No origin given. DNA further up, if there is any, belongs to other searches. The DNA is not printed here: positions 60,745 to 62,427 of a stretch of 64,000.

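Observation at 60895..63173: Tandem LigB-type extradiol dioxygenase genes, one fused to a RidA deaminase-like domain (aminophenol-meta-cleavage-like module)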

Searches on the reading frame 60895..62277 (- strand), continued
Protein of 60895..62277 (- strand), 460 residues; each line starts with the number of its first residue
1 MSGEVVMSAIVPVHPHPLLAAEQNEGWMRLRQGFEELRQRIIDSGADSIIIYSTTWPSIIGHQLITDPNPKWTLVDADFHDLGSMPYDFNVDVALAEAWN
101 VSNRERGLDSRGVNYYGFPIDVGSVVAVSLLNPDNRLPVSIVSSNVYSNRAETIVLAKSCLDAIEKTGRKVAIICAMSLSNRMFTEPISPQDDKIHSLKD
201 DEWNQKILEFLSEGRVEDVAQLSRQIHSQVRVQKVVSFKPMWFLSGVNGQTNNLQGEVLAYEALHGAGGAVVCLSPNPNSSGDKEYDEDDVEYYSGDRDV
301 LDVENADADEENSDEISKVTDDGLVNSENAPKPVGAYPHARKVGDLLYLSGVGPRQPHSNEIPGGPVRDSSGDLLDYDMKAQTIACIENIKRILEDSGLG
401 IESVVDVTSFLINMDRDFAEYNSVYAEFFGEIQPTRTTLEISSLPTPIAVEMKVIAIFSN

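Call 53: search_protein_families(library=pfam, proteins=[L088:12414-13049:+, L088:6303-7520:+, L088:5481-6263:+, L088:8547-10004:+, L085:9883-11598:+, L082:3426-4874:+], max_evalue=0.01)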
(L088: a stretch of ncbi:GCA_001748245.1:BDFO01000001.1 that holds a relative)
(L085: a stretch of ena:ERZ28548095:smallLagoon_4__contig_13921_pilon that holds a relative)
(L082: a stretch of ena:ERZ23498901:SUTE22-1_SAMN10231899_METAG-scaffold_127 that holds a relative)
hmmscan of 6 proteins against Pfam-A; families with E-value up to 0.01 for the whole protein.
L088:12414-13049:+ (211 aa): 1 family
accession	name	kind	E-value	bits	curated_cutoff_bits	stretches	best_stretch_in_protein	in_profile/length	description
PF04199.19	Cyclase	-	5.9e-17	62.7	23.1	1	5-150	2-142/142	Putative cyclase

L088:6303-7520:+ (405 aa): 1 family
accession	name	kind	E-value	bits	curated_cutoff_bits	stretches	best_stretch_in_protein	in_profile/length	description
PF00296.26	Bac_luciferase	-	9e-09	35.5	27.9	1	1-111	1-88/314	Luciferase-like monooxygenase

L088:5481-6263:+ (260 aa): 9 families
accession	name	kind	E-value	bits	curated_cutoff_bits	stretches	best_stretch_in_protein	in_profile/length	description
PF13561.12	adh_short_C2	-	1.6e-44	152.7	27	1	16-256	1-235/236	Enoyl-(Acyl carrier protein) reductase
PF00106.31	adh_short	-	2.1e-40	138.7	26.6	1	10-196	1-190/195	short chain dehydrogenase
PF08659.16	KR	-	2.9e-08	34.3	22.6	1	13-126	4-124/180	KR domain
PF08643.16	DUF1776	-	8.9e-07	29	25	1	97-183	106-194/294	Fungal family of unknown function (DUF1776)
PF13460.12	NAD_binding_10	-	1.2e-05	25.8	27.2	1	16-188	1-146/184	NAD(P)H-binding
PF02882.25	THF_DHG_CYH_C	-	0.00019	21.2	27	1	6-52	33-79/160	Tetrahydrofolate dehydrogenase/cyclohydrolase, NAD(P)-binding domain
PF23441.1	SDR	-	0.00026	20.9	27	1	65-200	71-206/258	SDR-like rossmann domain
PF01266.30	DAO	-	0.0021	18.1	27.9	1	21-61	10-52/353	FAD dependent oxidoreductase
PF01370.27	Epimerase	-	0.0063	16.4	20.9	1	12-86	1-69/240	NAD dependent epimerase/dehydratase family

L088:8547-10004:+ (485 aa): 1 family
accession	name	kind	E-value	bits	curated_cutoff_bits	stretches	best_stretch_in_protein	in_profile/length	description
PF00171.27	Aldedh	-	7.8e-170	565.8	23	1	20-476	8-461/461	Aldehyde dehydrogenase family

L085:9883-11598:+ (571 aa): 2 families
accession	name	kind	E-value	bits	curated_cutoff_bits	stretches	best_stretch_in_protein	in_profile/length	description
PF02900.23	LigB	-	7e-10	38.9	26.3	1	116-229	116-228/269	Catalytic LigB subunit of aromatic ring-opening dioxygenase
PF01042.26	Ribonuc_L-PSP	-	4.2e-08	33.7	27.3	1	353-446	17-97/121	Endoribonuclease L-PSP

L082:3426-4874:+ (482 aa): 2 families
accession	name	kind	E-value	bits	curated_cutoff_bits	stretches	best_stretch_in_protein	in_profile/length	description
PF01569.27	PAP2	-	3.7e-08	33.6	27.2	1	183-270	47-127/130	PAP2 superfamily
PF14378.12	PAP2_3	-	3.5e-05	24.1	27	1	94-261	21-188/190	PAP2 superfamily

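Call 54: search_protein_families(library=pfam, proteins=[L085:15521-16204:-, L085:15273-15488:-, L085:14737-15276:-, L085:12139-13425:-, L085:14015-14875:+, L085:8670-9242:-, L085:7970-8623:+, L085:4984-5634:+], max_evalue=0.01)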
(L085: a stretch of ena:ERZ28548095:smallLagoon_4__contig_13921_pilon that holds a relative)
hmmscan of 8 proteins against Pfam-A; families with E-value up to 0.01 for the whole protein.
L085:15521-16204:- (227 aa): 0 families

L085:15273-15488:- (71 aa): 1 family
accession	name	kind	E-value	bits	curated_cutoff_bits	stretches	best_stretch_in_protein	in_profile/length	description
PF03301.18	Trp_dioxygenase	-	2.3e-11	44.1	34.9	1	3-49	298-346/346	Tryptophan 2,3-dioxygenase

L085:14737-15276:- (179 aa): 1 family
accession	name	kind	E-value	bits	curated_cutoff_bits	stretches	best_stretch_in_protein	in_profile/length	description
PF03473.23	MOSC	-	2e-11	44.4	22.7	1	58-131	7-81/120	MOSC domain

L085:12139-13425:- (428 aa): 1 family
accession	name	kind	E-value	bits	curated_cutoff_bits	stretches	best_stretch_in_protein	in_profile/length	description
PF03068.20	PAD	-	4.6e-06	26.3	25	1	13-68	249-303/395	Protein-arginine deiminase (PAD)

L085:14015-14875:+ (286 aa): 0 families

L085:8670-9242:- (190 aa): 0 families

L085:7970-8623:+ (217 aa): 0 families

L085:4984-5634:+ (216 aa): 0 families

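Call 55: find_encoding_contigs(protein=P0322, flank=10000, max_places=1)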
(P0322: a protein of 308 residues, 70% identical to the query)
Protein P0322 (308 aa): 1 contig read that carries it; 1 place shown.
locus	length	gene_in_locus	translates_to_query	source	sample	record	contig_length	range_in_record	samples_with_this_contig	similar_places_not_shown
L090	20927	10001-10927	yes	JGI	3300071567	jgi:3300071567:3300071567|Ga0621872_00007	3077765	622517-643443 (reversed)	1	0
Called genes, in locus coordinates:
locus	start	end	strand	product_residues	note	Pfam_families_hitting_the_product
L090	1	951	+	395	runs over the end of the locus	-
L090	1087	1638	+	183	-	PF00072:Response_reg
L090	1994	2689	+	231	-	PF00565:SNase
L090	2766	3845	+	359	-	PF06089:Asparaginase_II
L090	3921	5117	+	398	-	-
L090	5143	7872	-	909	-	-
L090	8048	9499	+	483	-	PF00171:Aldedh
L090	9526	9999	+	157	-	PF16267:DUF4920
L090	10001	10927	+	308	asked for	PF02900:LigB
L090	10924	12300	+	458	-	PF02900:LigB, PF01042:Ribonuc_L-PSP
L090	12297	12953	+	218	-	PF04199:Cyclase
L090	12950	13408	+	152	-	-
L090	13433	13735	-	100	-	-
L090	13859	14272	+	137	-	-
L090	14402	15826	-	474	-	-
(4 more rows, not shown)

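Call 56: find_encoding_contigs(protein=P0387, flank=10000, max_places=1)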
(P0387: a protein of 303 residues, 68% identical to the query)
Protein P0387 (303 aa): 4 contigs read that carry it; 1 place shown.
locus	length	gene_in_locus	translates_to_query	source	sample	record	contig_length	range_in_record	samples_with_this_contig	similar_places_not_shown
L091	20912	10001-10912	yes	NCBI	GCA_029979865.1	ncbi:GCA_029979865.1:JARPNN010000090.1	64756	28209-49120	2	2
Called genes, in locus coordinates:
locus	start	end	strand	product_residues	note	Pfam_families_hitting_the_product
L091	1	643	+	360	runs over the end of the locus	PF25917:BSH_RND, PF25973:BSH_CzcB, PF25954:Beta-barrel_RND_2, PF25967:RND-MFP_C, PF25975:CzcB_C (weak), PF25989:YknX_C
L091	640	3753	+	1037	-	PF00873:ACR_tran, PF03176:MMPL (weak)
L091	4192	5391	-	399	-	PF07690:MFS_1, PF13000:Acatn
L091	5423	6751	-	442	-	PF01966:HD (weak), PF19276:HD_assoc_2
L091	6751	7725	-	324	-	PF02401:LYTB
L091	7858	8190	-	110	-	PF08869:XisI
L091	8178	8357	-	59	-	-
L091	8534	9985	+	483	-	PF00171:Aldedh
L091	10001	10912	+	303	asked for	PF02900:LigB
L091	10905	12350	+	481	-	PF02900:LigB, PF01042:Ribonuc_L-PSP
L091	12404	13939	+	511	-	PF00464:SHMT, PF00155:Aminotran_1_2 (faint), PF00464:SHMT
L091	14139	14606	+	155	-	PF07963:N_methyl (weak)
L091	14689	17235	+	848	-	PF00515:TPR_1 (faint), PF07719:TPR_2 (faint), PF12895:ANAPC3 (faint), PF13176:TPR_7 (faint), PF13181:TPR_8 (faint), PF13414:TPR_11 (weak), PF14559:TPR_19 (weak), PF23914:TPR_CcmH_CycH, +8 more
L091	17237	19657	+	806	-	PF13181:TPR_8 (faint), PF13424:TPR_12, PF13432:TPR_16 (weak), PF14559:TPR_19 (weak), PF14559:TPR_19, PF13428:TPR_14 (weak), PF14559:TPR_19 (weak), PF13432:TPR_16 (weak), +18 more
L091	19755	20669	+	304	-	PF12784:PDDEXK_2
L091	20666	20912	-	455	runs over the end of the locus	PF25994:HH_AprE (weak), PF26002:Beta-barrel_AprE (weak)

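Call 62: search_solved_structures(query=L082:1945-3387:+, max_evalue=1e-60, show_alignments=1)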
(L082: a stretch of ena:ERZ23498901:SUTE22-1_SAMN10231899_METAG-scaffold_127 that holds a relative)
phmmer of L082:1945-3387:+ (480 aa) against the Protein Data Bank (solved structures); distinct sequences matched with E-value up to 1e-60: 169 (the best 60 are shown).
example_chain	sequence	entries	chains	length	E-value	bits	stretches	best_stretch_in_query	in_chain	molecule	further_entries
4u3w_A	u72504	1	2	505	1.5e-150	505.3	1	5-477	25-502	2-aminomuconate 6-semialdehyde dehydrogenase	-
4npi_A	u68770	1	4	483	1e-140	472.9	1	5-477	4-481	2-aminomuconate 6-semialdehyde dehydrogenase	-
4i1w_A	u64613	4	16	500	1.1e-140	472.7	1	5-477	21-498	2-aminomuconate 6-semialdehyde dehydrogenase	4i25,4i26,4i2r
5kj5_A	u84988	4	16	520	6.2e-140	470.2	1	5-477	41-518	2-aminomuconate 6-semialdehyde dehydrogenase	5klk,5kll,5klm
4oe2_A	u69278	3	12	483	7.2e-140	470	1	5-477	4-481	2-aminomuconate 6-semialdehyde dehydrogenase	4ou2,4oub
5kln_A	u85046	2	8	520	1.7e-139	468.8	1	5-477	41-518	2-aminomuconate 6-semialdehyde dehydrogenase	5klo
7bzv_A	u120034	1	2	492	5.7e-138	463.8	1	3-478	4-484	2-aminomuconic 6-semialdehyde dehydrogenase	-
4o6r_A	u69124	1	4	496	3.5e-132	444.7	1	7-478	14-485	Aldehyde Dehydrogenase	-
4go4_A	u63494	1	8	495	1.6e-128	432.6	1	7-478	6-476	Putative gamma-hydroxymuconic semialdehyde dehydrogenase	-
4go3_A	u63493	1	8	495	1.8e-128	432.5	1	7-478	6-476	Putative gamma-hydroxymuconic semialdehyde dehydrogenase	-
8skf_A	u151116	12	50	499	6.1e-115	387.9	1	7-476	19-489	Betaine aldehyde dehydrogenase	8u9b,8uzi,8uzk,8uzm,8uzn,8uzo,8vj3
7swk_A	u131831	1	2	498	7.4e-114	384.3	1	7-476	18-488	Betaine aldehyde dehydrogenase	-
2wme_A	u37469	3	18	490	2.5e-109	369.3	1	7-475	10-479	BETAINE ALDEHYDE DEHYDROGENASE | NAD/NADP-dependent betaine aldehyde dehydrogenase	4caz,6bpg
2wox_A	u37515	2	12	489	2.6e-109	369.3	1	7-475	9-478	BETAINE ALDEHYDE DEHYDROGENASE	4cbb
6bjp_A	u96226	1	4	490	2.8e-109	369.2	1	7-475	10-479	NAD/NADP-dependent betaine aldehyde dehydrogenase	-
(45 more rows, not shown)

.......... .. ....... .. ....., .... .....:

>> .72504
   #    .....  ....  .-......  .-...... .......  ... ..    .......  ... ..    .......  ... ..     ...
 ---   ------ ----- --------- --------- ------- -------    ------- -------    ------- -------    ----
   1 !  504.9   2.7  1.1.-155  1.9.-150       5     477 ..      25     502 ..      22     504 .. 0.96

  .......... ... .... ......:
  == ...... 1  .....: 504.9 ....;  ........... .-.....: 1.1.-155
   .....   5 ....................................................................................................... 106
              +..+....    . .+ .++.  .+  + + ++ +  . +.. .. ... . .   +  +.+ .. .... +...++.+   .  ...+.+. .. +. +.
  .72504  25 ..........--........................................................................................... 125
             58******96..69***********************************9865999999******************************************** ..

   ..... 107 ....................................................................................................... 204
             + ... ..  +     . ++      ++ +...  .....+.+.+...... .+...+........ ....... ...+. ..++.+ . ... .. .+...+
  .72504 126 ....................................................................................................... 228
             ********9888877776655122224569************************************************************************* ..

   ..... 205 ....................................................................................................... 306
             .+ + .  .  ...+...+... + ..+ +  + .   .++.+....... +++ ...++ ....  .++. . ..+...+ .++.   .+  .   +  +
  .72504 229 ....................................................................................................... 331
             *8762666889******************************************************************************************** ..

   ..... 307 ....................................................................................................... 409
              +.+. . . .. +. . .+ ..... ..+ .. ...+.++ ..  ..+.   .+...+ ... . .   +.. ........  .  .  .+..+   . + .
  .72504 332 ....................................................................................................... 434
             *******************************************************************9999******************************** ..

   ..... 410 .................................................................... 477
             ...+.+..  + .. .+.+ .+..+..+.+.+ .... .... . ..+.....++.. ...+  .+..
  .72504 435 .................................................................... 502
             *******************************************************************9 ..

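Call 71: search_dna_similar(query=window:60895-62277:-, collection=plasmids, mode=protein, max_rows=12)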
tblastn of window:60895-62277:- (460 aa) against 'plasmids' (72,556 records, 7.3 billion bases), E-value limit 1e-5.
Records with a match: 852; places in all: 946; records where one place covers at least 80% of the query: 1.
Best place of each record, by identity: <60% 852.
By first word of the organism name: Escherichia 234; Rhizobium 184; Ralstonia 121; Sinorhizobium 40; Streptomyces 21; Vibrio 19; Haloferax 11; Ensifer 10; Haladaptatus 10; Mycetohabitans 9; and 104 more.
By predicted mobility (MOB-suite, as given by PLSDB): non-mobilizable 362; conjugative 316; mobilizable 174.
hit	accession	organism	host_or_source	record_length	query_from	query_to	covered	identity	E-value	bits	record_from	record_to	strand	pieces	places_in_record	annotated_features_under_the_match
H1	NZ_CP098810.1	Ensifer adhaerens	whole organism,soil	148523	2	460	90%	33.6%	7e-29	239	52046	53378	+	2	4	tRNA U-34 5-methylaminomethyl-2-thiouridine biosynthesis protein | RidA family protein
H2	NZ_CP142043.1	Pseudomonas veronii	cell culture,ground water from aniline ...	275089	5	272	58%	33.1%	1e-32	139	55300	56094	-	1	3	tRNA U-34 5-methylaminomethyl-2-thiouridine biosynthesis protein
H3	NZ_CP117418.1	Novosphingobium humi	Single cell,Soil from military shooting ...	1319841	5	272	58%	32.0%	2e-28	126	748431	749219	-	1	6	none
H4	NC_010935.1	Comamonas testosteroni CNB-1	-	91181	5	272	58%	31.5%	3e-34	144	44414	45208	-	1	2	2-aminophenol 1,6-dioxygenase subunit alpha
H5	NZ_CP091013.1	Burkholderia cenocepacia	-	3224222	5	272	58%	30.5%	8e-30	130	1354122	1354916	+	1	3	none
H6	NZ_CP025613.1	Niveispirillum cyanobacteriorum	sing cell,cyanobacterial aggregates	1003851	316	456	31%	41.5%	2e-20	102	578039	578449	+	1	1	none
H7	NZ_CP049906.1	Diaphorobacter sp. HDW4B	single bacterial strain,Hydrophilus ...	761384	323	456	29%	43.3%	3e-17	92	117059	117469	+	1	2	RidA family protein | dihydrodipicolinate synthase family protein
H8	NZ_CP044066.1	Cupriavidus pauculus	Homo sapiens,clinical isolate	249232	324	456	29%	42.5%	5e-20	100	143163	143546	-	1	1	RidA family protein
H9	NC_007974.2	Cupriavidus metallidurans CH34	-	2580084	333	456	27%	45.6%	1e-20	102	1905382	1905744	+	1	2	none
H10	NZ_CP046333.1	Cupriavidus metallidurans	sedimentation pond in a zinc factory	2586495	333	456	27%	45.6%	1e-20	102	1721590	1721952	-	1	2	none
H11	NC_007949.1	Polaromonas sp. JS666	-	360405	328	456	28%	43.1%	4e-19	98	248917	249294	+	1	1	RidA family protein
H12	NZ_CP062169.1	Mycetohabitans endofungorum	Rhizopus microsporus,bacterial ...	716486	333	456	27%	44.8%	2e-21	105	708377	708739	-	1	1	RidA family protein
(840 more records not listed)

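Call 72: get_annotated_region(hit=H1, flank=7000)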
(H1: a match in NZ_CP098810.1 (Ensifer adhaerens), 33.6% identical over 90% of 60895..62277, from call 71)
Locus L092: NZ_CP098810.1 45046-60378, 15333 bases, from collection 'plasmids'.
description: Ensifer adhaerens strain M8 plasmid pC, complete sequence
organism: Ensifer adhaerens (NCBI taxid 106592)
taxonomy: Bacteria; Pseudomonadota; Alphaproteobacteria; Hyphomicrobiales; Rhizobiaceae; Ensifer; Ensifer adhaerens
host: -; source: whole organism,soil; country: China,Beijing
typing (MOB-suite, as given by PLSDB): conjugative; replicon rep_cluster_446; relaxase MOBQ,MOBQ; mating-pair formation MPF_T
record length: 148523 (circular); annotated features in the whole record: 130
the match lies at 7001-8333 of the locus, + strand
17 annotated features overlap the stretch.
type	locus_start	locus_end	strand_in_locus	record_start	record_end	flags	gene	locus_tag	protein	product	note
CDS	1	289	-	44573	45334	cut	-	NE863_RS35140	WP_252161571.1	3-oxoacyl-ACP reductase family protein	-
CDS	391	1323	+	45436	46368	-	-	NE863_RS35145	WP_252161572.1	LysR family transcriptional regulator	-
CDS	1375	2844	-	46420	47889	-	-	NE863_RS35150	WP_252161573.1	amidase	-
CDS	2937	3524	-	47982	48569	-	-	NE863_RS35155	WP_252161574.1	nitroreductase family protein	-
CDS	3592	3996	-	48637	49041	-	-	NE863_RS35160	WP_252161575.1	DoxX family protein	-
CDS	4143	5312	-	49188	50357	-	-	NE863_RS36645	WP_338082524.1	IclR family transcriptional regulator C-terminal domain-containing protein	-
CDS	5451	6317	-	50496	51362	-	-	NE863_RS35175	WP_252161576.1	SDR family oxidoreductase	-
CDS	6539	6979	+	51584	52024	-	-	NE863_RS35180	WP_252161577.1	RidA family protein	-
CDS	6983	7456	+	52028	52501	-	-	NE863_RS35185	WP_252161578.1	RidA family protein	-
CDS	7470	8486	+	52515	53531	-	-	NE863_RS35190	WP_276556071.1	tRNA U-34 5-methylaminomethyl-2-thiouridine biosynthesis protein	-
CDS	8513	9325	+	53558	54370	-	-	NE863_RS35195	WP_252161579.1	tRNA U-34 5-methylaminomethyl-2-thiouridine biosynthesis protein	-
CDS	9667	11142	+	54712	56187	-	-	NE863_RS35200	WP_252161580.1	2-hydroxymuconic semialdehyde dehydrogenase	-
CDS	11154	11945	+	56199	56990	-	-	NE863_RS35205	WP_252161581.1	fumarylacetoacetate hydrolase family protein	-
CDS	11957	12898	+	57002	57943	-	-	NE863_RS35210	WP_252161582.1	acetaldehyde dehydrogenase (acetylating)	-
CDS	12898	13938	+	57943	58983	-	dmpG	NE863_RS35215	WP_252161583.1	4-hydroxy-2-oxovalerate aldolase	-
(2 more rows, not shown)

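Call 73: predict_structure(alignment_id=A2)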
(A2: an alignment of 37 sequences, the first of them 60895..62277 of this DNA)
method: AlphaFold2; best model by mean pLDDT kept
length: 460 residues; sequences in the alignment: 37
mean_pLDDT: 70.2   pTM: 0.67
mean pLDDT of the five models: 70.2, 69.7, 66.2, 65.8, 62.9
residues with pLDDT >= 90: 69; 70-90: 197; 50-70: 109; < 50: 85
segments of 3 or more residues with pLDDT < 50: 56-66, 75-83, 114-119, 181-189, 191-198, 230-236, 298-320, 434-439, 441-444
pLDDT, mean of each block of 10 residues (from residue 1): 87 64 73 93 93 58 45 47 57 83 83 48 76 88 66 87 93 81 40 46 78 82 64 54 82 80 67 77 55 61 28 30 73 64 73 82 83 83 93 90 80 69 85 53 61 75
secondary structure, 60 per line:
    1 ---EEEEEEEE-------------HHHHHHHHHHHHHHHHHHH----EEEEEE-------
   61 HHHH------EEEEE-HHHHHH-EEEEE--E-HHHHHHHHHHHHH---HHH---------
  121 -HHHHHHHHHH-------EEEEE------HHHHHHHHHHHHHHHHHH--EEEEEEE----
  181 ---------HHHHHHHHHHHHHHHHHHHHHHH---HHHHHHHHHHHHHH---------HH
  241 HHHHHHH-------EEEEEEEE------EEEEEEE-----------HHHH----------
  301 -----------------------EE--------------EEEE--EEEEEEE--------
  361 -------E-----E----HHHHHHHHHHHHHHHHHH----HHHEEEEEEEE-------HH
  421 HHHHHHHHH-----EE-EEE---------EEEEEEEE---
elements in order: E4-11 H25-43 E48-53 H61-64 E71-75 H77-82 E84-88 H93-105 H122-131 E139-143 H150-167 E170-176 H190-212 H216-229 H239-247 E255-262 E269-275 H287-290 E340-343 E346-352 H379-396 E404-411 H419-429 E438-440 E450-457
